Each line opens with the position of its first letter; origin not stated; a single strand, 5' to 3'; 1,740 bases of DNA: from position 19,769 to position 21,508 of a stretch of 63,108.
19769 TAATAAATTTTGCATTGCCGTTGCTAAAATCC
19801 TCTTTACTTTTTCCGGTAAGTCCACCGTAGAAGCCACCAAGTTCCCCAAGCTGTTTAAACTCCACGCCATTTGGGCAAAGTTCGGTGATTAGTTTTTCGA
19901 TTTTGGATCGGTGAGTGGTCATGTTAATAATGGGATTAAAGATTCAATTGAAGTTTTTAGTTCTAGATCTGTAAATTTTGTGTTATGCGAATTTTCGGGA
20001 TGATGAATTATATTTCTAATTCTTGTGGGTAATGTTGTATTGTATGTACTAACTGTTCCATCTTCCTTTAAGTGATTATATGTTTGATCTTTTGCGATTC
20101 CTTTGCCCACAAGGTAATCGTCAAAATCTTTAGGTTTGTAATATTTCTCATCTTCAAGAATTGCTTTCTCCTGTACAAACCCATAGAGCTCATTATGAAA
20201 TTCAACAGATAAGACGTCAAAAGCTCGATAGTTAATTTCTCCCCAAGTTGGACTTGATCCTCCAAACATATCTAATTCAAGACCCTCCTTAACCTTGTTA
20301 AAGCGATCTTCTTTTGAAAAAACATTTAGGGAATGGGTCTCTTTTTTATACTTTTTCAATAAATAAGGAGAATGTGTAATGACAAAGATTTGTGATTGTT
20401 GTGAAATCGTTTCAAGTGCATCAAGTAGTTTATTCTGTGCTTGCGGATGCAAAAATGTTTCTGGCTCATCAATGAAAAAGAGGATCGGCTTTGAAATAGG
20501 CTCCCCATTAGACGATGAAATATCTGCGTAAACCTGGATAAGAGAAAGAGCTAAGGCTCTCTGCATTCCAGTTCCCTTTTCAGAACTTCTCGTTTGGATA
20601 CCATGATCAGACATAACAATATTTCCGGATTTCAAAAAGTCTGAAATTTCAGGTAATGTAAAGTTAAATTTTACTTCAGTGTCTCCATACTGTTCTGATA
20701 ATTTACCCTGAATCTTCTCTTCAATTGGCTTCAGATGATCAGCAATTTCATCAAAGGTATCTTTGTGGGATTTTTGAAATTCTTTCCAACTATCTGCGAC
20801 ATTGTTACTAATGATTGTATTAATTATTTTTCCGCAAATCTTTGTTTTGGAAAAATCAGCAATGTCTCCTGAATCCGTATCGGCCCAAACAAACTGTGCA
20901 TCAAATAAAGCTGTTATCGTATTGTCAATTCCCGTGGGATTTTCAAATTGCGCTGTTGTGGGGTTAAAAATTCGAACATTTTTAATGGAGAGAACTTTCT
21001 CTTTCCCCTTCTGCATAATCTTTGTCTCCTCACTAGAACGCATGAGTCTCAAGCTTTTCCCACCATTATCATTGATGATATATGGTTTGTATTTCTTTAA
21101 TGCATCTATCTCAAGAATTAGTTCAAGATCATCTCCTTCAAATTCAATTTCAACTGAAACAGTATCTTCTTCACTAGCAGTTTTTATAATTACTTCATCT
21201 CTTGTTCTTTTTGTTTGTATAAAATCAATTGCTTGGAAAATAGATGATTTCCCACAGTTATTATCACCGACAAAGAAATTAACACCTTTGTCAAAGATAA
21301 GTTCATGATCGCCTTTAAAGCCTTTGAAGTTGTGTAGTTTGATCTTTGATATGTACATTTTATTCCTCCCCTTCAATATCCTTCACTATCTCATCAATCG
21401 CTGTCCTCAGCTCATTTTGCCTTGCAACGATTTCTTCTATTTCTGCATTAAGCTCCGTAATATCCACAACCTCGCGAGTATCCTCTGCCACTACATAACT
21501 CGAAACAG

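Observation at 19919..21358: ABC/OLD-type ATPase with an HEPN-like C-terminal module wedged between hsdM and hsdS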

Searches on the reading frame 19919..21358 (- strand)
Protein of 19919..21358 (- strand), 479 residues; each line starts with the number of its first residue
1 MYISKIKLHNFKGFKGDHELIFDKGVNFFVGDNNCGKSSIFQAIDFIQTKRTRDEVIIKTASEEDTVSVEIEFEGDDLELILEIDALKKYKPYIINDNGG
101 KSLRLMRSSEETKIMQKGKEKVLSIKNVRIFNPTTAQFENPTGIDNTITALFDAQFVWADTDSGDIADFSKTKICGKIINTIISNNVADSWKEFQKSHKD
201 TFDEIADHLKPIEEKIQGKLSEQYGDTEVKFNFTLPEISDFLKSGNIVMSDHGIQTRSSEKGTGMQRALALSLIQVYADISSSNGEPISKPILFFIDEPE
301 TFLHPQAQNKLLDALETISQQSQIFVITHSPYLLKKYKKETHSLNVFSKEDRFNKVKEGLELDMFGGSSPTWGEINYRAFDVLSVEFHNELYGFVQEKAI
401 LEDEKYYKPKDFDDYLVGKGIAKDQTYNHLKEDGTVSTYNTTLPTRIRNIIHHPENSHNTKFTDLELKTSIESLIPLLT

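Call 3: search_protein_families(library=pfam, proteins=[window:19919-21358:-], max_evalue=0.01)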
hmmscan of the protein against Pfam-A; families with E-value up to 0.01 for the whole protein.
window:19919-21358:- (479 aa): 6 families
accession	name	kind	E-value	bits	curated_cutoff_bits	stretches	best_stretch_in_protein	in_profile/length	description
PF13175.12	AAA_15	-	5.5e-31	109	32.1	2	171-333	222-373/374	AAA ATPase domain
PF13304.12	AAA_21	-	8.7e-24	85.6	27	1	26-334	1-303/304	AAA domain, putative AbiEii toxin, Type IV TA system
PF02463.25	SMC_N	-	4.1e-13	49.7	40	1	2-339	1-207/220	RecF/RecN/SMC N terminal domain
PF13476.12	AAA_23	-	5.3e-10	40.7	27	1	5-217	1-171/201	AAA domain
PF13555.12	AAA_29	-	0.0001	22.4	27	1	4-47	2-45/61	P-loop containing region of AAA domain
PF11398.14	DUF2813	-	0.00014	21.8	21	0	1-47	1-45/372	Protein of unknown function (DUF2813)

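Call 4: search_protein_families(library=padloc, proteins=[window:19919-21358:-], max_evalue=0.01)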
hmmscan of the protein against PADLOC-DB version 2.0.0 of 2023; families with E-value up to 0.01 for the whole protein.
window:19919-21358:- (479 aa): 147 families (the best 25 are shown)
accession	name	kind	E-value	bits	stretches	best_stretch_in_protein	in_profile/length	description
PDLC02358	Old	-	1.7e-55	186.9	1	1-356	2-350/578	Old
PDLC02979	AriA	-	2.5e-33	114.4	1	1-333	1-372/373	-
PDLC02980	AriA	-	1.7e-24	85.4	2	250-334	227-303/304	-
PDLC00091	GajA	-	2.7e-22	77.4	2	1-60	1-60/627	AAA ATPase domain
PDLC00069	GajA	-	1.9e-21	74.2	2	1-56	1-55/687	AAA ATPase domain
PDLC04135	mad3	-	8.5e-21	72.9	1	2-337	1-330/374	mads_3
PDLC00096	GajA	-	1.3e-20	71.7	2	187-337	190-340/630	AAA ATPase domain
PDLC00099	GajA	-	1.5e-20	71.7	2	194-338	213-348/626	AAA ATPase domain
PDLC00080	GajA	-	6.4e-20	69.4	2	196-340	203-343/622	AAA ATPase domain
PDLC00077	GajA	-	7.3e-20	69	2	201-336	248-382/616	AAA ATPase domain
PDLC00083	GajA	-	7.4e-19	65.6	1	1-336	1-341/639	AAA ATPase domain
PDLC00271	PtuA1|PtuA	-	1.9e-18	65.2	2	1-96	1-86/421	AAA ATPase domain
PDLC03878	NsnB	-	1e-17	62.9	1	3-343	2-290/345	-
PDLC04178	HEC-01A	-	1.1e-17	62.2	1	2-351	8-348/399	-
PDLC02915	ATPase-Toprim_I-B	-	2e-17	61.2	1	1-353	1-320/623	-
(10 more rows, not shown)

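Call 5: search_protein_families(library=ncbifam, proteins=[window:19919-21358:-], max_evalue=0.01)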
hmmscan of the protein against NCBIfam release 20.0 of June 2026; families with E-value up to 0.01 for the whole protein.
window:19919-21358:- (479 aa): 22 families
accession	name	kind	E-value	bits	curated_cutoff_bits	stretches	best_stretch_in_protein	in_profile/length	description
NF041760.1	PtuA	equivalog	1.5e-12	47.2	500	2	2-45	51-93/524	retron Ec78 anti-phage system effector ATPase PtuA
NF038234.1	retron_eff_Eco8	equivalog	3.8e-12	45.6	250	1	1-357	1-351/679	retron Eco8 family effector endonuclease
NF047739.1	antiphage_MADS3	equivalog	7.3e-11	41.9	420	1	257-340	313-385/427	methylation-associated defense system AAA family ATPase MAD3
NF002244.0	PRK01156.1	equivalog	2.6e-09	35.7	847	1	1-74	1-74/895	DNA double-strand break repair ATPase Rad50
TIGR00611.2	recf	equivalog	3.6e-09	36.2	172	1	3-104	1-105/339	DNA replication/repair protein RecF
NF053563.1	Rkd4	equivalog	4e-08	31.9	860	1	2-46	2-45/747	arcadin-4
NF045487.1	ASRP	equivalog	3.2e-07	29.3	300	1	10-77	1-62/593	archaea-specific SMC-related protein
TIGR02169.1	SMC_prok_A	equivalog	6.5e-07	27.4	729.4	1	2-77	1-87/1165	chromosome segregation protein SMC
NF041034.1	Rad50_Sulf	equivalog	7.4e-07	27.4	1000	1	1-78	1-80/872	DNA double-strand break repair ATPase Rad50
NF003034.1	PRK03918.1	equivalog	1.5e-06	26.5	700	1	1-80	1-86/878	DNA double-strand break repair ATPase Rad50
NF045781.1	Spaf1101_AAA_ATP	equivalog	1.8e-06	26.7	475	1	16-219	335-539/836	Spaf_1101 family AAA-like ATPase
NF041035.1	Rad50_Halo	equivalog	0.00012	20.7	1000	1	1-78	1-79/883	DNA double-strand break repair ATPase Rad50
NF002572.0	PRK02224.1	equivalog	0.00013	20.5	1087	1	1-79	1-80/888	DNA double-strand break repair ATPase Rad50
TIGR03608.1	L_ocin_972_ABC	subfamily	0.00018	21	254.85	1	290-339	152-202/206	putative bacteriocin export ABC transporter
TIGR00634.1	recN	equivalog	0.00029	19.9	407.85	0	17-77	15-72/563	DNA repair protein RecN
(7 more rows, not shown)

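Call 6: find_homologous_proteins(query=window:19919-21358:-, max_evalue=0.001)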
Query window:19919-21358:- (479 aa): 1733 proteins with E <= 0.001 among 8000 candidates; the best 120 are listed.
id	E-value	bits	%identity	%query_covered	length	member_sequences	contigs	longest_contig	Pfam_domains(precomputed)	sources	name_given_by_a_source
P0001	0.0e+0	1070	100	100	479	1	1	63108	PF13175.13,PF13476.13,PF02463.26,PF13304.13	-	-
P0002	8.0e-239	811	75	100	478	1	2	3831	PF13175.13,PF13476.13,PF02463.26,PF13304.13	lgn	-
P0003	4.2e-238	808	77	100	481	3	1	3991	PF11398.15,PF13175.13,PF13476.13,PF02463.26,PF13304.13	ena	-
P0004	2.9e-234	796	74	100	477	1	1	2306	PF13175.13,PF13476.13,PF02463.26,PF13304.13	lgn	-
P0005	5.6e-234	795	75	98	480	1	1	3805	PF13175.13,PF13476.13,PF02463.26,PF13304.13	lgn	-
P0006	5.7e-232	788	75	100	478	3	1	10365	PF13175.13,PF13476.13,PF02463.26,PF13304.13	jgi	-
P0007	1.5e-231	787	74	100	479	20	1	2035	PF13175.13,PF13476.13,PF13555.13,PF02463.26,PF13304.13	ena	-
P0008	7.1e-229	778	73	100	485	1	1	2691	PF13175.13,PF13476.13,PF02463.26,PF13304.13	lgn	-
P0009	1.3e-228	777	72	100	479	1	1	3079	PF11398.15,PF13175.13,PF13476.13,PF02463.26,PF13304.13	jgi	-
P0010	9.5e-227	771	73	100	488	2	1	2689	PF13175.13,PF13476.13,PF02463.26,PF13304.13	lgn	-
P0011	2.4e-226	770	73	100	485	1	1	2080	PF13175.13,PF13476.13,PF02463.26,PF13304.13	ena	-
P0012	3.7e-226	769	73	100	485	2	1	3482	PF13175.13,PF13476.13,PF02463.26,PF13304.13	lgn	-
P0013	4.3e-226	769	71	100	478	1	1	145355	PF11398.15,PF13175.13,PF13476.13,PF02463.26,PF13304.13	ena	-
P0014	5.1e-226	769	73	100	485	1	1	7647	PF13175.13,PF13476.13,PF02463.26,PF13304.13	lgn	-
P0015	1.5e-225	767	73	100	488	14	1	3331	PF13175.13,PF13476.13,PF02463.26,PF13304.13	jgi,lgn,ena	-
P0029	3.6e-223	759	72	100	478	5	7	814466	PF11398.15,PF13175.13,PF13476.13,PF02463.26,PF13304.13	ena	-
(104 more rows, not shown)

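Call 7: search_solved_structures(query=window:19919-21358:-, max_evalue=0.01)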
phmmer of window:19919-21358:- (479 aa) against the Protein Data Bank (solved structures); distinct sequences matched with E-value up to 0.01: 14.
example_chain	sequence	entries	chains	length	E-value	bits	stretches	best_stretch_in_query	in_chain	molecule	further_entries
5f3w_B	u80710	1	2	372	2.8e-08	36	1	2-86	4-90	DNA double-strand break repair Rad50 ATPase,DNA double-strand break repair Rad50 ATPase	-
3aux_A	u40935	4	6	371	1.4e-07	33.7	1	2-86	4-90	DNA double-strand break repair rad50 ATPase | DNA double-strand break repair Rad50 ATPase,DNA double-strand break repair Rad50 ATPase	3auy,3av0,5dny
8ee4_A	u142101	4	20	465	1.8e-07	33.3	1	289-346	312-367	PtuA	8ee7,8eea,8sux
3qf7_A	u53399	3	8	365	6e-07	31.6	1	5-127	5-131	Rad50 | Probable DNA double-strand break repair Rad50 ATPase,Probable DNA double-strand break repa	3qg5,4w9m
9n69_A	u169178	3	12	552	4.7e-06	28.6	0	2-55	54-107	AAA family ATPase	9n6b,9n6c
3tho_A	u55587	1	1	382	6.8e-06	28.1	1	5-127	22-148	Probable DNA double-strand break repair Rad50 ATPase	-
9e8z_C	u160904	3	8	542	8.3e-06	27.8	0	273-334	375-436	Retron Ec83 probable ATPase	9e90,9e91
6p74_A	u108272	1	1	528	9.1e-05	24.4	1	228-341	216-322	Putative ATP-dependent endonuclease of the OLD family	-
9o4a_A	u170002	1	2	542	0.00059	21.7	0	3-45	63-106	Retron Ec83 probable ATPase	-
9vkz_A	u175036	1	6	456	0.0012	20.7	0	286-340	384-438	Retron Ec78 probable ATPase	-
9vh1_D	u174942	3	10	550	0.0018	20.1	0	286-340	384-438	Retron Ec78 probable ATPase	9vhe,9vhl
6qpw_A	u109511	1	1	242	0.0022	19.8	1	5-48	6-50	Structural maintenance of chromosomes protein,Structural maintenance of chromosomes protei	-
22bu_B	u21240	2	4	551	0.0046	18.8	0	286-336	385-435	AAA family ATPase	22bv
6qpq_A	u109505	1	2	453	0.0055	18.5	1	5-48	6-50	Structural maintenance of chromosomes protein,Structural maintenance of chromosomes protei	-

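Call 13: find_encoding_contigs(protein=P0029, flank=8000, max_places=4)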
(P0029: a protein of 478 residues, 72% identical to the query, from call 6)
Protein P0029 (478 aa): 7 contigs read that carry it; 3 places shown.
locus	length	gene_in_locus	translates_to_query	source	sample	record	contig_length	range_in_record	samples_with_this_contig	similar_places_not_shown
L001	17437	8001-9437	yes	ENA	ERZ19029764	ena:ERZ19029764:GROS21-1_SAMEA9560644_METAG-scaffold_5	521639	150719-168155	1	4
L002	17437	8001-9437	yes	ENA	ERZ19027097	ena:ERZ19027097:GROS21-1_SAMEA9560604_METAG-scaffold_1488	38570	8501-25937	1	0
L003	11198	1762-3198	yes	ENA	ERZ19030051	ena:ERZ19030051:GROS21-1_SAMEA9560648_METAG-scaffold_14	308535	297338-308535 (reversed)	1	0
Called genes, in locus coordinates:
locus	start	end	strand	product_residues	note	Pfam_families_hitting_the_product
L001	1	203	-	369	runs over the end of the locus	PF01702:TGT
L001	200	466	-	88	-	-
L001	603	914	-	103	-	-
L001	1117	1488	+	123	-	-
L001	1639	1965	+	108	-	PF09685:MamF_MmsF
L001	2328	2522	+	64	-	-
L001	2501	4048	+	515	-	-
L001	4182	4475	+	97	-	-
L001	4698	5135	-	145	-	-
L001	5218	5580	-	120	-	PF04266:ASCH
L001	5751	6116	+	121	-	PF13430:DUF4112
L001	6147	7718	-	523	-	PF00239:Resolvase, PF07508:Recombinase, PF13408:Zn_ribbon_recom (weak)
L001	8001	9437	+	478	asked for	PF02463:SMC_N, PF11398:DUF2813 (faint), PF13175:AAA_15, PF13476:AAA_23, PF13304:AAA_21 (weak), PF13175:AAA_15, PF13304:AAA_21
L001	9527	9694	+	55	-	-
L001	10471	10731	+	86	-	-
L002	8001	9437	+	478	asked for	PF02463:SMC_N, PF11398:DUF2813 (faint), PF13175:AAA_15, PF13476:AAA_23, PF13304:AAA_21 (weak), PF13175:AAA_15, PF13304:AAA_21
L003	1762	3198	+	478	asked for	PF02463:SMC_N, PF11398:DUF2813 (faint), PF13175:AAA_15, PF13476:AAA_23, PF13304:AAA_21 (weak), PF13175:AAA_15, PF13304:AAA_21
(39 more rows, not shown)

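Call 15: find_related_loci(query=A1, collection=genome_contigs, flank=8000)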
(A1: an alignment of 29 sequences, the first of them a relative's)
Query A1 (479 aa) in genome_contigs; peptide patterns used: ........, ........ (x = any residue, [..] = any of these).
164 stretches matched a pattern; 116 encode a relative of the query (tblastn E <= 1e-3); the best 80 are kept; 79 distinct loci.
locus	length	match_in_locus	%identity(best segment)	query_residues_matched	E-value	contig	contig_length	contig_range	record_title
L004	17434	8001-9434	77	1-477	0e+0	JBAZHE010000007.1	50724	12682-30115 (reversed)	MAG: Patescibacteria group bacterium isolate SO_2017_LW3_62 NODE_1424_length_50724_cov_1.441548_LW162_2017, whole genome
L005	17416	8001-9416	74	1-472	0e+0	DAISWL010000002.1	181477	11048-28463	MAG TPA_asm: Candidatus Saccharibacteria bacterium isolate CTOTU2435 NODE_25_length_181477_cov_9.533563, whole genome sh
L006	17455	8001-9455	72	1-479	0e+0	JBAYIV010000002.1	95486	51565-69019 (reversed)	MAG: Candidatus Paceibacterota bacterium isolate SO_2016_GW1_39 scaffold00514_OW334_2016, whole genome shotgun sequence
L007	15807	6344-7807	72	1-479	0e+0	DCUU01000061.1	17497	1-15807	MAG TPA_asm: Candidatus Moranbacteria bacterium UBA2206 UBA2206_contig_44246, whole genome shotgun sequence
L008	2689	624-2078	72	1-479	0e+0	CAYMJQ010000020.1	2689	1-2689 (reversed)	MAG TPA_asm: uncultured Candidatus Saccharibacteria bacterium isolate SRP329715_co2_189 genome assembly, contig: NODE_70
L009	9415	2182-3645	73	1-479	0e+0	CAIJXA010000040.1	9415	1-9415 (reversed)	uncultured bacterium isolate Kiruna_bin-03293 genome assembly, contig: bin-03293:040/137, whole genome shotgun sequence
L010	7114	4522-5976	71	1-479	0e+0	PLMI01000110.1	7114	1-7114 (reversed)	MAG: Coxiellaceae bacterium isolate fen_1226 73.20120800_E3D.34_contig_42050, whole genome shotgun sequence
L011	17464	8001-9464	72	1-478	0e+0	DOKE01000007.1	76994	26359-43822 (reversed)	MAG TPA_asm: Candidatus Moraniibacteriota bacterium isolate UBA9338 contig_1598, whole genome shotgun sequence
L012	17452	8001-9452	70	1-478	0e+0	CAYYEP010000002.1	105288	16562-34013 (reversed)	MAG TPA_asm: uncultured Candidatus Saccharibacteria bacterium isolate SRP192927_co3_458 genome assembly, contig: NODE_24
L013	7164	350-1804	69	1-479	0e+0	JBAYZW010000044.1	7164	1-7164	MAG: Bacilli bacterium isolate SO_2017_CLC_66 scaffold_19336_c1_PH3_2017, whole genome shotgun sequence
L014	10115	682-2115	69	1-472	0e+0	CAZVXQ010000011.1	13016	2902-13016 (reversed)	MAG TPA_asm: uncultured Candidatus Saccharibacteria bacterium isolate SRP257259_co1_21 genome assembly, contig: NODE_660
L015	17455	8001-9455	69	1-479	0e+0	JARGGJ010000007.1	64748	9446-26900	MAG: Patescibacteria group bacterium isolate C14-29 NODE_7_length_64748_cov_8.241901, whole genome shotgun sequence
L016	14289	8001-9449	69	1-478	0e+0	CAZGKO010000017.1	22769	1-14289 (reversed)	MAG TPA_asm: uncultured Candidatus Peribacteria bacterium isolate binchicken_co62_125 genome assembly, contig: NODE_709_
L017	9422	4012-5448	68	1-473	0e+0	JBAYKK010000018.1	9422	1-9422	MAG: Candidatus Paceibacterota bacterium isolate SO_2016_GW1_78 scaffold13486_OW334_2016, whole genome shotgun sequence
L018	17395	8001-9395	69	1-478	0e+0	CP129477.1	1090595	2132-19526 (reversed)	MAG: Candidatus Dojkabacteria bacterium isolate cMAG.19 chromosome, complete genome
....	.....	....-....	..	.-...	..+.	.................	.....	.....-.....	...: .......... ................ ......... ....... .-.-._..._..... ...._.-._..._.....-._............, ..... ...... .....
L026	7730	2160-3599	59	1-478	0e+0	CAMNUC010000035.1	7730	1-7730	MAG: uncultured Candidatus Saccharibacteria bacterium isolate SRR19792995_bin.85_metawrap_v1.3_MAG genome assembly, cont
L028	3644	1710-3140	60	1-475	0e+0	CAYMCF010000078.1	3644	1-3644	MAG TPA_asm: uncultured Candidatus Saccharibacteria bacterium isolate SRP287540_co1_287 genome assembly, contig: NODE_27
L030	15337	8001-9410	57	1-478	1e-172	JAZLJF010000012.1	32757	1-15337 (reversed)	MAG: Candidatus Nanosyncoccus sp. isolate T1900044967_TA20190029.MAGScoT_cleanbin_000051 SGB_4006_k141_446902, whole gen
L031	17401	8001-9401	57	1-475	8e-172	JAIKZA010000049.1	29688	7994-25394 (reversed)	MAG: Candidatus Saccharibacteria bacterium isolate RUI495 k141_15801431_flag=0_multi=23.9844_len=29688, whole genome sho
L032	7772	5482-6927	56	1-478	4e-170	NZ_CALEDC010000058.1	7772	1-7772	MAG: uncultured Campylobacter sp. isolate ERR589362_bin.45_CONCOCT_v1.1_MAG ERZ772762.4122, whole genome shotgun sequenc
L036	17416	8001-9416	56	1-460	4e-161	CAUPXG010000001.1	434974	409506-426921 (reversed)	MAG TPA_asm: Streptococcus oralis isolate ERR9968944_bin.2_MetaWRAP_v1.3_MAG genome assembly, contig: ERZ21615706.4, who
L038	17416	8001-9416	55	1-460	1e-159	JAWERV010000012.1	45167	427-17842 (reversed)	MAG: Streptococcus mitis isolate N5_225_045G1_dasN5_225_045G1_abawaca.25 N5_225_045G1_scaffold_71, whole genome shotgun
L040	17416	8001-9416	55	1-460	7e-155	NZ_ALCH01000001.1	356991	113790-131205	Streptococcus infantis SPAR10 GA06201.contig.0, whole genome shotgun sequence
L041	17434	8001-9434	63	1-478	0e+0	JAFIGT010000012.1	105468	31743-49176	MAG: Verrucomicrobium sp. isolate HJP_bin11 k141_58157, whole genome shotgun sequence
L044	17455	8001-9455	47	1-479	1e-139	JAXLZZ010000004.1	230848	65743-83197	MAG: Candidatus Saccharimonadales bacterium isolate STL-PAT15 C2.224.fa-4, whole genome shotgun sequence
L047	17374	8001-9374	48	11-455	3e-133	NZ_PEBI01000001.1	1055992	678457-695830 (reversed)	Bifidobacterium primatium strain TRE 1 NODE_1_length_1055992_cov_95.327966, whole genome shotgun sequence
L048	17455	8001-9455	46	1-478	1e-129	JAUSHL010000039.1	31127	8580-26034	MAG: Candidatus Daviesbacteria bacterium isolate E14_metabat.bin.192 E14_k141_170218, whole genome shotgun sequence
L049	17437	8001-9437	44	1-478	3e-128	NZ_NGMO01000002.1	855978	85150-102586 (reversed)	Candidatus Enterococcus wittei strain 10A9_DIV0425 scaffold00002, whole genome shotgun sequence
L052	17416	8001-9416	46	1-478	5e-127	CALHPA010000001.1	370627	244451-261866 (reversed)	MAG TPA_asm: uncultured bacterium isolate ERR589661_bin.16_CONCOCT_v1.1_MAG genome assembly, contig: ERZ773081.1, whole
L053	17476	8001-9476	43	1-477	1e-126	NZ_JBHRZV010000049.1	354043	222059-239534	Streptococcus caprae strain CCUG 67170 velvet_auto_127_49, whole genome shotgun sequence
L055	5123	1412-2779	46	1-454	2e-125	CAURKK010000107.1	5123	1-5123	MAG TPA_asm: uncultured Gemella sp. isolate ERR9968699_bin.60_MetaWRAP_v1.3_MAG genome assembly, contig: ERZ21616016.943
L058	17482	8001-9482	45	1-454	2e-122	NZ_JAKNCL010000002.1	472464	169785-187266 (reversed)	Gardnerella greenwoodii strain c31Ua_26 31Ua_26_ns_contig_2, whole genome shotgun sequence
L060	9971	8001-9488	41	1-477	3e-115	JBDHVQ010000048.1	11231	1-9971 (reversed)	MAG: Clostridiaceae bacterium isolate AS-MESO-OLR.312 NODE_20192_length_11231_cov_25.077999, whole genome shotgun sequen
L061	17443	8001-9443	40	1-478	3e-103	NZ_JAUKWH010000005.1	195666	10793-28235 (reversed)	Neisseria sp. MVDL19-042950 assembly_contig_5, whole genome shotgun sequence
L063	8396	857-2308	37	1-478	3e-102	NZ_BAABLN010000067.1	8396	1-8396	Kocuria gwangalliensis strain JCM 18958 sequence67, whole genome shotgun sequence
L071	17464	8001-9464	29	1-478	2e-42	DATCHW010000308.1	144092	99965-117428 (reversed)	MAG TPA_asm: Ignavibacteria bacterium isolate SMAG_U7843 k141_878618, whole genome shotgun sequence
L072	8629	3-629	42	268-478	2e-42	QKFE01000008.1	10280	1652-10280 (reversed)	MAG: Kiritimatiellales bacterium isolate SZUA-494 scaffold_23553, whole genome shotgun sequence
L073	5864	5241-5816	46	282-475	2e-42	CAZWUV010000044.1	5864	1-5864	MAG TPA_asm: uncultured Candidatus Saccharibacteria bacterium isolate SRP193661_co1_27 genome assembly, contig: NODE_136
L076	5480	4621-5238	37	262-478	2e-37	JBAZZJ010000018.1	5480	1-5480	MAG: Candidatus Paceibacterota bacterium isolate SO_2017_GW3_13 scaffold_7115_c1_OW296A_2017, whole genome shotgun seque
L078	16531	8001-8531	40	293-478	7e-32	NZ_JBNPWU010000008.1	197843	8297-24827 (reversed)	Aminobacter sp. BE82 Ga0454509_08, whole genome shotgun sequence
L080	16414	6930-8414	30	1-478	7e-41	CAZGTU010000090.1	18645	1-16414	MAG TPA_asm: uncultured Bacteroidaceae bacterium isolate SRP332253_co1_94 genome assembly, contig: NODE_4816_length_1864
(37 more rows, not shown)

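Call 21: predict_structure(alignment_id=A1)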
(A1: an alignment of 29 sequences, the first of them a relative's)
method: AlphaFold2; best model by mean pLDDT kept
length: 479 residues; sequences in the alignment: 29
mean_pLDDT: 59.7   pTM: 0.35
mean pLDDT of the five models: 59.7, 58.9, 53.2, 52.8, 51.8
residues with pLDDT >= 90: 59; 70-90: 103; 50-70: 129; < 50: 188
segments of 3 or more residues with pLDDT < 50: 12-14, 25-63, 150-195, 200-202, 227-264, 287-293, 324-329, 337-362, 364-370, 379-381
pLDDT, mean of each block of 10 residues (from residue 1): 66 58 45 28 31 32 60 76 71 80 79 80 73 85 51 38 30 24 32 45 51 63 55 38 29 30 49 63 53 52 67 66 50 49 36 37 46 52 73 86 92 96 95 93 96 89 92 84
secondary structure, 60 per line:
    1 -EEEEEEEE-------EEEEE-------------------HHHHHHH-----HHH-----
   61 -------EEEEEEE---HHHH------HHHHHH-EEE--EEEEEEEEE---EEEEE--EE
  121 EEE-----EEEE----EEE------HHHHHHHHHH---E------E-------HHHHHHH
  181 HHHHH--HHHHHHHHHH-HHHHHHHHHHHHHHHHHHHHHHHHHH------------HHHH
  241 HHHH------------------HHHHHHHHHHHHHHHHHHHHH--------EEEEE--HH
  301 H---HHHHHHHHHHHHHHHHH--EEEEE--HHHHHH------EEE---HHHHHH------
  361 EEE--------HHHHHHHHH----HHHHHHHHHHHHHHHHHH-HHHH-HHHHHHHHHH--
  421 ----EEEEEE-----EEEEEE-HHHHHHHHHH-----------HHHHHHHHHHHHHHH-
elements in order: E2-9 E17-21 H41-47 E68-74 H78-81 H88-93 E95-97 E100-108 E112-116 E119-123 E129-132 E137-139 H146-155 H174-185 H188-197 H199-224 H237-244 H263-283 E292-296 H305-321 E324-328 H331-336 E343-345 H349-354 E361-363 H372-380 H385-402 H404-407 H409-418 E425-430 E436-441 H443-452 H464-478
